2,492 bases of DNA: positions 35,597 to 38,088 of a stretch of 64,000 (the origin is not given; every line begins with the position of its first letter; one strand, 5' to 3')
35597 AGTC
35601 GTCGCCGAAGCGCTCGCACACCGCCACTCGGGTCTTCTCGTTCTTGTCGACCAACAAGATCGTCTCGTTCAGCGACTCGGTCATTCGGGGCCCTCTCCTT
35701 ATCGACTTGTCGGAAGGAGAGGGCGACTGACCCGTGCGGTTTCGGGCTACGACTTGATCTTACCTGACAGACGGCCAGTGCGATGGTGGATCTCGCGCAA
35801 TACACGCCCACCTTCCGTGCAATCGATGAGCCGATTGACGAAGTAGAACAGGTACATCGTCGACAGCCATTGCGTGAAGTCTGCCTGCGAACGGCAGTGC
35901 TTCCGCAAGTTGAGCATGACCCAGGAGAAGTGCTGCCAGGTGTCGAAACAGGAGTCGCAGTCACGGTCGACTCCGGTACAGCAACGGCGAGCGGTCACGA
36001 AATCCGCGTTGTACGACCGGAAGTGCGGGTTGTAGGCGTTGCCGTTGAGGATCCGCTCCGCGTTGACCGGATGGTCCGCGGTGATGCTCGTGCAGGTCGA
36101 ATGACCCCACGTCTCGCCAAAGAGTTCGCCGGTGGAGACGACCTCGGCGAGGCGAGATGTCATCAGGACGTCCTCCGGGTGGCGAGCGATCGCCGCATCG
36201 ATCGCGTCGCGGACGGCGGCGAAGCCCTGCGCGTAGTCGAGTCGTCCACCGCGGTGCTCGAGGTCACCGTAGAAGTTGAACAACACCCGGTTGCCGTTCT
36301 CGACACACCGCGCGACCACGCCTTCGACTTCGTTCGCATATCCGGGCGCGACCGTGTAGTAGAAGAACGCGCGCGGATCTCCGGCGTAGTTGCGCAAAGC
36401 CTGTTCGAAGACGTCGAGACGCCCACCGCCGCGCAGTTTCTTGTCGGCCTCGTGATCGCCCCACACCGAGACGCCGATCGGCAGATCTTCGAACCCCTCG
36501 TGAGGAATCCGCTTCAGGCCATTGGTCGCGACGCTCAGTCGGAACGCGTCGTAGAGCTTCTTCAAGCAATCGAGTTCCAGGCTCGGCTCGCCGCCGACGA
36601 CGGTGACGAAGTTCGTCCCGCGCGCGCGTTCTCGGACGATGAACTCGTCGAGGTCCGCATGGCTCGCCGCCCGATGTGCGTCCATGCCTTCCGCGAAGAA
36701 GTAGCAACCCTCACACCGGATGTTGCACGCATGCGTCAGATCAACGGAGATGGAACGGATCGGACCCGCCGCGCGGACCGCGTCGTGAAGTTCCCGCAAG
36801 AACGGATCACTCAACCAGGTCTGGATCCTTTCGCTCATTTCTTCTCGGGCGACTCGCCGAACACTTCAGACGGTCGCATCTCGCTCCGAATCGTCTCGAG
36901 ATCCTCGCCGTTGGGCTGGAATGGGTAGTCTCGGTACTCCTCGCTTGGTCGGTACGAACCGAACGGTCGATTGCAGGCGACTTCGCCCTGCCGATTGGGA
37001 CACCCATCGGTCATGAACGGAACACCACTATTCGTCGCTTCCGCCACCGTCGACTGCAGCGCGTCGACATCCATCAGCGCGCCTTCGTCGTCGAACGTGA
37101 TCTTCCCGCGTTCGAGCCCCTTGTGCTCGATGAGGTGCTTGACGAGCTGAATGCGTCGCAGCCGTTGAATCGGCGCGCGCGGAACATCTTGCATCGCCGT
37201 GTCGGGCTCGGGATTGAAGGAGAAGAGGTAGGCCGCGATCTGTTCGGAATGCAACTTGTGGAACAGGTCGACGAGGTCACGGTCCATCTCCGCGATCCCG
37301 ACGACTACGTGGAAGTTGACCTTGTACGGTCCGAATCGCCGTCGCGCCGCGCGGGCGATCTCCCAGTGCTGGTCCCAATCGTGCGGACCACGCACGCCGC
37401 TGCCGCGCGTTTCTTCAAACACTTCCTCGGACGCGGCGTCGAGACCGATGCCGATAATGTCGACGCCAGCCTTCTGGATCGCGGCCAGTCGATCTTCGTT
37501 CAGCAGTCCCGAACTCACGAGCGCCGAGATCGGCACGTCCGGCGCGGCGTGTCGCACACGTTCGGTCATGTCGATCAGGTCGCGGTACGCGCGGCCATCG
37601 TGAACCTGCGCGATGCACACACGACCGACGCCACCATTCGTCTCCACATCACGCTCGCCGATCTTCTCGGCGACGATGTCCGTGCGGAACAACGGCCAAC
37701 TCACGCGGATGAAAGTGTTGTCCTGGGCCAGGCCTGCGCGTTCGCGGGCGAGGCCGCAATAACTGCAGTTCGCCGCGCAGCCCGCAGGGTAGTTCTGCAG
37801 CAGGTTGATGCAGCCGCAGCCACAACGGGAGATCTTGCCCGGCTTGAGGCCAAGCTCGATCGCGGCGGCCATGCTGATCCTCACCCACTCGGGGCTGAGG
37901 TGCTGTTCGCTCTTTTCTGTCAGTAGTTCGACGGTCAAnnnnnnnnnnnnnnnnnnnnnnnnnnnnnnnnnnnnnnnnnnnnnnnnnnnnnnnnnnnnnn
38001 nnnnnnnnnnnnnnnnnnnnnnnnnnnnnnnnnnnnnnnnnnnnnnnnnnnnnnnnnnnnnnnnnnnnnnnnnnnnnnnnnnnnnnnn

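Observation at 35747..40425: Five translationally coupled genes: GcvH-like carrier, lipoate ligase and three radical-SAM enzymes (LipS1/LipS2-type lipoate assembly plus an extra radical-SAM gene)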

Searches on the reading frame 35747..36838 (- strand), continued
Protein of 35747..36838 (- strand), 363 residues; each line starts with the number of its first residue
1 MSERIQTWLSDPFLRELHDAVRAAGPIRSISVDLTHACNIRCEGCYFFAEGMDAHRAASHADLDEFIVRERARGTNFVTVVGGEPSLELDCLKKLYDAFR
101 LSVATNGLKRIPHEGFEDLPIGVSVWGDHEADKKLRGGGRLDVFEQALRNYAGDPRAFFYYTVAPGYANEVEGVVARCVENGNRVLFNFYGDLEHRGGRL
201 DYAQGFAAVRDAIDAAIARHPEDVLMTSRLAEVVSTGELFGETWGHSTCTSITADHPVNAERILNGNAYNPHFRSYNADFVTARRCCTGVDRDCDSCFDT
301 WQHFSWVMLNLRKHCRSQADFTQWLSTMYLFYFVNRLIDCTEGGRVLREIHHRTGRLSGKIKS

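Call 50: search_protein_families(library=ncbifam, proteins=[L005:13076-13780:+, L005:14996-16054:+, L005:16815-18098:+, L046:13247-15313:+], max_evalue=0.00001)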
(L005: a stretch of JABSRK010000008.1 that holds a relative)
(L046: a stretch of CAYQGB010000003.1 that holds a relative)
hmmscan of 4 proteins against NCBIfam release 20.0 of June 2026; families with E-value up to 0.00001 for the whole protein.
L005:13076-13780:+ (234 aa): 7 families
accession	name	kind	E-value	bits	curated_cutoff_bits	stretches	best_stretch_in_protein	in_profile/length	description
NF041779.1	hetero_SS_HdrC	equivalog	3e-23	82.3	350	1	13-180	6-171/198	ferredoxin:CoB-CoM heterodisulfide reductase subunit HdrC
NF041890.1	hdrC_Methbact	equivalog_domain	1.5e-21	76.8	270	1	19-205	10-187/192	ferredoxin:CoB-CoM heterodisulfide reductase subunit HdrC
TIGR03290.1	CoB_CoM_SS_C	equivalog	1.8e-14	53.9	160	1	37-119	3-84/144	CoB--CoM heterodisulfide reductase subunit C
NF038018.1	qmoC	equivalog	3.3e-08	33.4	300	1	35-113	17-94/360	quinone-interacting membrane-bound oxidoreductase complex subunit QmoC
NF004898.0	PRK06259.1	equivalog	1.2e-07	30.7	385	1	20-116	118-222/488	fumarate reductase (CoM/CoB) subunit TfrB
NF009226.0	PRK12576.1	equivalog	1.2e-06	28.1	344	1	37-110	155-237/317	succinate dehydrogenase/fumarate reductase iron-sulfur subunit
NF008369.0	PRK11168.1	equivalog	7.9e-06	25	278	1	35-120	10-97/401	anaerobic glycerol-3-phosphate dehydrogenase subunit C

L005:14996-16054:+ (352 aa): 14 families
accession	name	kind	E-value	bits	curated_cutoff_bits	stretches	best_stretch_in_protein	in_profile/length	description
NF040770.1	hetero_SS_HdrA2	exception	8.6e-79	265.5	1100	2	102-348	313-563/777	CoB-CoM heterodisulfide reductase HdrA2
NF041778.1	hetero_SS_HdrA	equivalog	2e-68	231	1400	2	104-348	325-573/771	ferredoxin:CoB-CoM heterodisulfide reductase subunit HdrA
NF041891.1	hdrA_Methbact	equivalog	7.8e-67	226.1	1300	1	96-346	304-557/762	ferredoxin:CoB-CoM heterodisulfide reductase subunit HdrA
NF041087.1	bile_acid_BaiCD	equivalog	3.3e-10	38.7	825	1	4-105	381-477/642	bile acid Fe-S flavoenzyme BaiCD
TIGR01292.1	TRX_reduct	equivalog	9.6e-10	37.7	343.45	0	250-343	211-295/300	thioredoxin-disulfide reductase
TIGR01350.1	lipoamide_DH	equivalog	1.2e-09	37.4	408.8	0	6-41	4-38/461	dihydrolipoyl dehydrogenase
NF045599.1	bili_reduct_long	exception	1.7e-09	36.5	750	1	3-94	381-468/641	bilirubin reductase, long form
TIGR03997.1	mycofact_OYE_2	equivalog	2.3e-09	36.2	793.15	1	4-86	380-458/645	mycofactocin system FadH/OYE family oxidoreductase 2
TIGR01372.1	soxA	subfamily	4.5e-08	31.4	1164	1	6-85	171-247/996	sarcosine oxidase subunit alpha family protein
TIGR03315.1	Se_ygfK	equivalog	7.8e-07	26.9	835.3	0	3-79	537-607/1012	putative selenate reductase subunit YgfK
NF009410.0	PRK12771.1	subfamily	8.5e-07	27.9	516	0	4-41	139-176/566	NAD(P)-binding protein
TIGR03996.1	mycofact_OYE_1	hypoth_equivalog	9.7e-07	27.7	627.9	1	4-84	373-449/633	mycofactocin system FadH/OYE family oxidoreductase 1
NF006002.0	PRK08132.1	subfamily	2e-06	26.5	416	0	3-38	25-60/552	FAD-dependent oxidoreductase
TIGR04018.1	Bthiol_YpdA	hypoth_equivalog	5.4e-06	25.4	339.9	0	6-38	2-34/316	YpdA family putative bacillithiol disulfide reductase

L005:16815-18098:+ (427 aa): 15 families
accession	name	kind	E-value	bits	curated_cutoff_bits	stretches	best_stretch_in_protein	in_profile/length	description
NF004898.0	PRK06259.1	equivalog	4e-37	128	385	1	49-421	124-486/488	fumarate reductase (CoM/CoB) subunit TfrB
NF045670.1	quin_L_LdhH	equivalog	3.6e-22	78.4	800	1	174-406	460-694/706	L-lactate dehydrogenase (quinone) large subunit LdhH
NF008369.0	PRK11168.1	equivalog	4.4e-19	68.6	278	2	175-353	161-338/401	anaerobic glycerol-3-phosphate dehydrogenase subunit C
TIGR03290.1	CoB_CoM_SS_C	equivalog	5.7e-18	65.3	160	1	60-151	3-96/144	CoB--CoM heterodisulfide reductase subunit C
NF045663.1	diclust_near_Sec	equivalog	1.9e-15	56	530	1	63-370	310-599/759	pyridine nucleotide-disulfide oxidoreductase/dicluster-binding protein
NF038018.1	qmoC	equivalog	2.5e-13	50.3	300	1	53-145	12-106/360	quinone-interacting membrane-bound oxidoreductase complex subunit QmoC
NF041890.1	hdrC_Methbact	equivalog_domain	2.6e-13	50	270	1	60-143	30-114/192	ferredoxin:CoB-CoM heterodisulfide reductase subunit HdrC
NF045796.1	DsrK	equivalog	3.7e-13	48.9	400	1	281-399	298-418/453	sulfate reduction electron transfer complex DsrMKJOP subunit DsrK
NF045724.1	ferredox_TmcB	equivalog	3.8e-13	48.8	735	1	102-405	100-412/430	electron transfer complex ferredoxin TmcB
NF045711.1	sulf_resp_HmcF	equivalog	1e-12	47.6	750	1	101-390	117-418/457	sulfate respiration complex iron-sulfur protein HmcF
TIGR03379.1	glycerol3P_GlpC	equivalog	2.7e-11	42.8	279.9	1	164-353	149-335/397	anaerobic glycerol-3-phosphate dehydrogenase subunit GlpC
NF041779.1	hetero_SS_HdrC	equivalog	3.6e-11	42.9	350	1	60-146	32-119/198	ferredoxin:CoB-CoM heterodisulfide reductase subunit HdrC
TIGR00384.1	dhsB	subfamily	1.5e-06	27.9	88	0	45-121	126-216/222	succinate dehydrogenase and fumarate reductase iron-sulfur protein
NF004616.0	PRK05950.1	subfamily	2.3e-06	27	228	0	45-131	133-234/238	succinate dehydrogenase iron-sulfur subunit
NF041837.1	rnfC_Methano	equivalog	6.3e-06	25.3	650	0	60-123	359-419/438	Rnf electron transport complex subunit RnfC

L046:13247-15313:+ (688 aa): 15 families
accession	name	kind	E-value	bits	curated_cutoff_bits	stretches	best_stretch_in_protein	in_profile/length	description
NF004898.0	PRK06259.1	equivalog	5e-35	121.1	385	1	366-687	183-487/488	fumarate reductase (CoM/CoB) subunit TfrB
NF045670.1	quin_L_LdhH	equivalog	5.8e-19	67.8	800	1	464-659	481-682/706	L-lactate dehydrogenase (quinone) large subunit LdhH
NF045796.1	DsrK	equivalog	9.7e-18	64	400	1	547-625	298-377/453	sulfate reduction electron transfer complex DsrMKJOP subunit DsrK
NF045724.1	ferredox_TmcB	equivalog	3.4e-14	52.3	735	1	370-667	100-409/430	electron transfer complex ferredoxin TmcB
NF045663.1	diclust_near_Sec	equivalog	3e-13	48.7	530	1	366-642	350-603/759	pyridine nucleotide-disulfide oxidoreductase/dicluster-binding protein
NF038018.1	qmoC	equivalog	2.7e-12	46.8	300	1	11-194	153-320/360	quinone-interacting membrane-bound oxidoreductase complex subunit QmoC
TIGR03290.1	CoB_CoM_SS_C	equivalog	3.8e-12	46.4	160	1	358-415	35-92/144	CoB--CoM heterodisulfide reductase subunit C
NF008369.0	PRK11168.1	equivalog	9.8e-12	44.4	278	0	444-620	163-338/401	anaerobic glycerol-3-phosphate dehydrogenase subunit C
NF045711.1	sulf_resp_HmcF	equivalog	5.7e-11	41.9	750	1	547-621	308-384/457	sulfate respiration complex iron-sulfur protein HmcF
NF009226.0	PRK12576.1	equivalog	5.5e-08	32.5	344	0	365-397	204-236/317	succinate dehydrogenase/fumarate reductase iron-sulfur subunit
NF004616.0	PRK05950.1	subfamily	1.1e-07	31.2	228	0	364-401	199-236/238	succinate dehydrogenase iron-sulfur subunit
NF008434.0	PRK11274.1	equivalog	2.5e-07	29.9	333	0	565-640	296-367/409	glycolate oxidase subunit GlcF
NF041890.1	hdrC_Methbact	equivalog_domain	7.4e-07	28.9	270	0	361-412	64-115/192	ferredoxin:CoB-CoM heterodisulfide reductase subunit HdrC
NF041779.1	hetero_SS_HdrC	equivalog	1.5e-06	27.8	350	0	361-417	66-121/198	ferredoxin:CoB-CoM heterodisulfide reductase subunit HdrC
TIGR00384.1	dhsB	subfamily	1.8e-06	27.6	88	0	366-394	193-221/222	succinate dehydrogenase and fumarate reductase iron-sulfur protein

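Call 55: search_protein_families(library=pfam, proteins=[L070:4391-4984:+, L070:4932-5474:+, L070:5842-7194:+, L070:7173-7997:+, L070:8125-8499:+, L070:8517-8795:+, L070:11117-12364:+, L070:12382-13647:+, L070:13649-14134:+, L070:14107-14979:+], max_evalue=0.001)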
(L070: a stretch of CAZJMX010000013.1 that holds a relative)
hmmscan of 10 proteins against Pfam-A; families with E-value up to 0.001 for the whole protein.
L070:4391-4984:+ (197 aa): 1 family
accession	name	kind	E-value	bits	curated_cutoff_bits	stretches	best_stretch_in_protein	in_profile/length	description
PF07977.19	FabA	-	6.7e-38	129.9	23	1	38-167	1-137/138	FabA-like domain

L070:4932-5474:+ (180 aa): 0 families

L070:5842-7194:+ (450 aa): 2 families
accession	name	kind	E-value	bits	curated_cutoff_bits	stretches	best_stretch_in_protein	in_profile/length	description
PF04055.27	Radical_SAM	-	3.7e-22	79.7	29.5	1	192-348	4-163/166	Radical SAM superfamily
PF02310.24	B12-binding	-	9.7e-11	42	32.1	1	15-128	9-114/121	B12 binding domain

L070:7173-7997:+ (274 aa): 1 family
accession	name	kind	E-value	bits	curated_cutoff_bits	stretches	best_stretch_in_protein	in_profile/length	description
PF01522.26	Polysacc_deac_1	-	8.6e-30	103.7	23.1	1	69-189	2-121/124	Polysaccharide deacetylase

L070:8125-8499:+ (124 aa): 2 families
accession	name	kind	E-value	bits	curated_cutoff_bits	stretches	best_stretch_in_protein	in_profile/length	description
PF07977.19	FabA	-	3e-06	27.4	23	1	19-111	28-134/138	FabA-like domain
PF22818.2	ApeI-like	-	0.00015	22.5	28.5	1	27-91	25-86/119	ApeI dehydratase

L070:8517-8795:+ (92 aa): 1 family
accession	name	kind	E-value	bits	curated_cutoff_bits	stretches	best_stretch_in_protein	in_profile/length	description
PF00550.31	PP-binding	-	8.4e-10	39.2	20.8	1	16-84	3-67/67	Phosphopantetheine attachment site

L070:11117-12364:+ (415 aa): 2 families
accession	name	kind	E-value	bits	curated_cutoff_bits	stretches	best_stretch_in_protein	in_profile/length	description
PF02801.28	Ketoacyl-synt_C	-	6.9e-26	91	20.8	1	265-373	4-119/119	Beta-ketoacyl synthase, C-terminal domain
PF00109.32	ketoacyl-synt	-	1.9e-25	90.4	20.8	1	7-251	6-249/252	Beta-ketoacyl synthase, N-terminal domain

L070:12382-13647:+ (421 aa): 2 families
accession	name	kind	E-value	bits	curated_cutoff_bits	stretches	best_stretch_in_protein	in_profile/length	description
PF00109.32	ketoacyl-synt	-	1.9e-35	123.1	20.8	1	7-254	2-248/252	Beta-ketoacyl synthase, N-terminal domain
PF02801.28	Ketoacyl-synt_C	-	3.6e-31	108.1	20.8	1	267-378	2-118/119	Beta-ketoacyl synthase, C-terminal domain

L070:13649-14134:+ (161 aa): 2 families
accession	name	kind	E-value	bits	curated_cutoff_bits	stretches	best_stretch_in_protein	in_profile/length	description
PF13279.12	4HBT_2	-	9.9e-14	52.3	25.5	1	35-149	2-117/122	Thioesterase-like superfamily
PF03061.28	4HBT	-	6.2e-07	30.1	20.6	1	44-124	3-76/79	Thioesterase superfamily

L070:14107-14979:+ (290 aa): 2 families
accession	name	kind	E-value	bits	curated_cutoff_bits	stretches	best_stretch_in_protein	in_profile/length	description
PF14765.12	PS-DH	-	6.4e-08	32.7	23.7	1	154-274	33-163/166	Polyketide synthase dehydratase N-terminal domain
PF21089.3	PKS_DH_N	-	9.7e-05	22.7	27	1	20-91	27-96/103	Polyketide synthase dehydratase domain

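Call 73: search_protein_representatives(alignment_id=A2)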
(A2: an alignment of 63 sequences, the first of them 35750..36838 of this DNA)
Query: 63 sequences, 363 profile positions. Proteins with E-value up to 0.001 (for the whole library): 1453; up to 1e-10: 309; up to 1e-30: 86. The best 150 are listed.
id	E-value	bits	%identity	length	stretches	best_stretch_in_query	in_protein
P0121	3.7e-159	545.9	-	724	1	3-356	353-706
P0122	4.7e-136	469.9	-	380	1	3-358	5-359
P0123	1.3e-130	452.0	-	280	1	98-358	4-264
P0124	8.0e-130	449.4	-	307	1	52-357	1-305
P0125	4.2e-127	440.5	-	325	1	48-298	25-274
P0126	2.2e-114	398.6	-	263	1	5-264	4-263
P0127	1.9e-95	336.3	-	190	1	175-357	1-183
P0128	2.4e-73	263.6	-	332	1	26-333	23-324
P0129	4.0e-72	259.6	-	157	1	188-338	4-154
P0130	7.4e-71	255.4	-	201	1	1-142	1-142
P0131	2.1e-68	247.3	-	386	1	4-333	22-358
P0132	3.7e-68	246.5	-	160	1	1-153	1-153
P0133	8.8e-65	235.4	-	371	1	26-335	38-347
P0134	1.9e-64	234.3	-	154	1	217-359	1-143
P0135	1.7e-62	227.9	-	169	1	1-136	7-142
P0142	1.7e-53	198.3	-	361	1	5-147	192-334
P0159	1.2e-40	156.0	-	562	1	10-240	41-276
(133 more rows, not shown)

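Call 75: search_protein_families(library=pfam, proteins=[P0121, P0159, P0142], max_evalue=0.001)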
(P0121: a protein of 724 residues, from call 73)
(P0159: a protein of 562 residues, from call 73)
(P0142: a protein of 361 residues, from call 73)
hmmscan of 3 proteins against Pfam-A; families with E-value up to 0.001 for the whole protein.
P0121 (724 aa): 6 families
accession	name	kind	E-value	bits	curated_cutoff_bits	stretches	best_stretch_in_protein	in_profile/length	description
PF00975.26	Thioesterase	-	5.2e-28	99.2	26.4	1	72-326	1-225/226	Thioesterase domain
PF18563.6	TubC_N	-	3.8e-12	46.6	26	1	5-49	3-47/52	TubC N-terminal docking domain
PF04055.27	Radical_SAM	-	1.4e-08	35.5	29.5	1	384-504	3-138/166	Radical SAM superfamily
PF12697.13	Abhydrolase_6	-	4.3e-07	31.3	26.3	1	75-315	2-212/217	Alpha/beta hydrolase family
PF12146.15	Hydrolase_4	-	0.00011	22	27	1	107-175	47-112/239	Serine aminopeptidase, S33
PF00561.26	Abhydrolase_1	-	0.00049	20.3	25.8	0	117-176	54-103/245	alpha/beta hydrolase fold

P0159 (562 aa): 3 families
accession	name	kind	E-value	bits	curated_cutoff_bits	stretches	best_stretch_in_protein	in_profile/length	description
PF00501.34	AMP-binding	-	3.8e-09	36.3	29.9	1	397-492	2-95/384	AMP-binding enzyme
PF04055.27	Radical_SAM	-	9.9e-09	36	29.5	1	66-182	3-107/166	Radical SAM superfamily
PF13353.11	Fer4_12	-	0.00049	20.8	22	0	67-133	12-77/137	4Fe-4S single cluster domain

P0142 (361 aa): 2 families
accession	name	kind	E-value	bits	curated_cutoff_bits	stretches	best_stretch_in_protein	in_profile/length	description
PF04055.27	Radical_SAM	-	1.4e-08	35.6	29.5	1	221-298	3-89/166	Radical SAM superfamily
PF13353.11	Fer4_12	-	0.00038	21.2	22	1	224-286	14-76/137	4Fe-4S single cluster domain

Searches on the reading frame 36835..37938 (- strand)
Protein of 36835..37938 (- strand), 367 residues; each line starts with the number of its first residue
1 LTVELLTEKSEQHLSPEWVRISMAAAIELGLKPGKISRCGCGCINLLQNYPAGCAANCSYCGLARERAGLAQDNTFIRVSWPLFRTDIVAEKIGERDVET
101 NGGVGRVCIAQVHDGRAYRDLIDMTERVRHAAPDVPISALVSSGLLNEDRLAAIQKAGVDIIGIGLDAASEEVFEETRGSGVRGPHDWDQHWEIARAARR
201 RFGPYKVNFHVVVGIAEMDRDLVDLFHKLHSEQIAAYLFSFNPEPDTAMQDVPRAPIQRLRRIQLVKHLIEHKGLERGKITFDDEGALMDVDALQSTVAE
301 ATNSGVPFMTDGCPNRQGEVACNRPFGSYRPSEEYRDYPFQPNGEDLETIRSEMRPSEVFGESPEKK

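Call 3: search_protein_families(library=pfam, proteins=[window:36835-37938:-], max_evalue=0.01)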
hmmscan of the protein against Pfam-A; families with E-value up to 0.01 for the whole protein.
window:36835-37938:- (367 aa): 1 family
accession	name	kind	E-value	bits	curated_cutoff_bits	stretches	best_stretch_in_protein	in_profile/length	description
PF04055.27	Radical_SAM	-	6.7e-14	52.8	29.5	1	52-228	5-165/166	Radical SAM superfamily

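Call 4: search_protein_families(library=ncbifam, proteins=[window:36835-37938:-], max_evalue=0.01)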
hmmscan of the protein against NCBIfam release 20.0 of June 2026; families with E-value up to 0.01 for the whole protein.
window:36835-37938:- (367 aa): 12 families
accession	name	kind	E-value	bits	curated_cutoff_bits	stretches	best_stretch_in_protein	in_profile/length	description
NF053743.1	LipS2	equivalog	8.6e-56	189.5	270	1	19-339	1-292/292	LipS2 family lipoyl synthase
TIGR00433.2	bioB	equivalog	3.4e-10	39.7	225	1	52-262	49-242/307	biotin synthase BioB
NF045502.1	variant_rSAM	domain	4.9e-07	29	125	1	56-253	144-337/357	radical SAM protein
TIGR03957.1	rSAM_HmdB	equivalog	6.3e-06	25.6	320.9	1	56-268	52-247/317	5,10-methenyltetrahydromethanopterin hydrogenase cofactor biosynthesis protein HmdB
TIGR04043.1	rSAM_MSMEG_0568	hypoth_equivalog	7.2e-06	25.2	303.7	1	116-272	176-329/354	MSMEG_0568 family radical SAM protein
TIGR02109.1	PQQ_syn_pqqE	equivalog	2.7e-05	23.3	381.35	1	123-234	69-177/358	pyrroloquinoline quinone biosynthesis protein PqqE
NF001199.0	PRK00164.2-1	equivalog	0.00029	20.1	231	1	118-227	72-173/308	GTP 3',8-cyclase MoaA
TIGR02668.1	moaA_archaeal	equivalog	0.00044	19.3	325.25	1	119-231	71-175/303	GTP 3',8-cyclase MoaA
TIGR04053.2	TIGR04053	equivalog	0.00051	19.4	395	1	119-213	71-160/366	TIGR04053 family radical SAM/SPASM domain-containing protein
TIGR03910.1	pyrrolys_PylB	equivalog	0.003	16.5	348.2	1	114-255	120-252/347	methylornithine synthase PylB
TIGR04311.1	rSAM_Geo_metal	subfamily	0.0032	16.6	400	1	119-209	64-153/423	radical SAM/SPASM family putative metalloenzyme maturase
TIGR02666.1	moaA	equivalog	0.0096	14.9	284.05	0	120-228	78-179/336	GTP 3',8-cyclase MoaA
